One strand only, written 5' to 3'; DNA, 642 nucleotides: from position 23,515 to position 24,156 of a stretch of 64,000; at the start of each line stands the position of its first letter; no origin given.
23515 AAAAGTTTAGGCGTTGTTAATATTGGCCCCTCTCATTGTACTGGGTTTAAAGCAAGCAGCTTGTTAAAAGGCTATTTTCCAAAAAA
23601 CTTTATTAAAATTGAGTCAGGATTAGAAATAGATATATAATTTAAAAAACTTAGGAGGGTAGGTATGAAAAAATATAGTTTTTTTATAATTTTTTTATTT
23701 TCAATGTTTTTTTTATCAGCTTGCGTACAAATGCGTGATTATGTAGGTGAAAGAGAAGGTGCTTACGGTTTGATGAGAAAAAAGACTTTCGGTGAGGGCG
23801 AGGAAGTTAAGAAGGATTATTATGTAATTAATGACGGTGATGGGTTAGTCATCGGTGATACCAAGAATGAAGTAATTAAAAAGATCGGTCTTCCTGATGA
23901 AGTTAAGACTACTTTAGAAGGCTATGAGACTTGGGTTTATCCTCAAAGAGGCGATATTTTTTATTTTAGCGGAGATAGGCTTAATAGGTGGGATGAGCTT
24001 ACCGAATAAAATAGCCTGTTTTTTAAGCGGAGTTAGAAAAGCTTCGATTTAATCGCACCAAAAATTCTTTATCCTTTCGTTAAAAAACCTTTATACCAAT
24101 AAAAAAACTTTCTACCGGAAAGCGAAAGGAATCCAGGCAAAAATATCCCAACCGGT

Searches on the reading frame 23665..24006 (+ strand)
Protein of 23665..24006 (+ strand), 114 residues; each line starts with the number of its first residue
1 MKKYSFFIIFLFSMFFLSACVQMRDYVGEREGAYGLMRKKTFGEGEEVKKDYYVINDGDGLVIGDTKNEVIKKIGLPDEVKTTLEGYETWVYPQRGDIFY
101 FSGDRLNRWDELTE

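Call 49: search_protein_families(library=pfam, proteins=[window:23665-24006:+], max_evalue=0.001)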
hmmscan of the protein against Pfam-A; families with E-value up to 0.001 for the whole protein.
window:23665-24006:+ (114 aa): 1 family
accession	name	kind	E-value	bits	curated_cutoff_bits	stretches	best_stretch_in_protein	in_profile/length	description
PF14504.11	CAP_assoc_N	-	0.00021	21.5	29.3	1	63-99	1-37/140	CAP-associated N-terminal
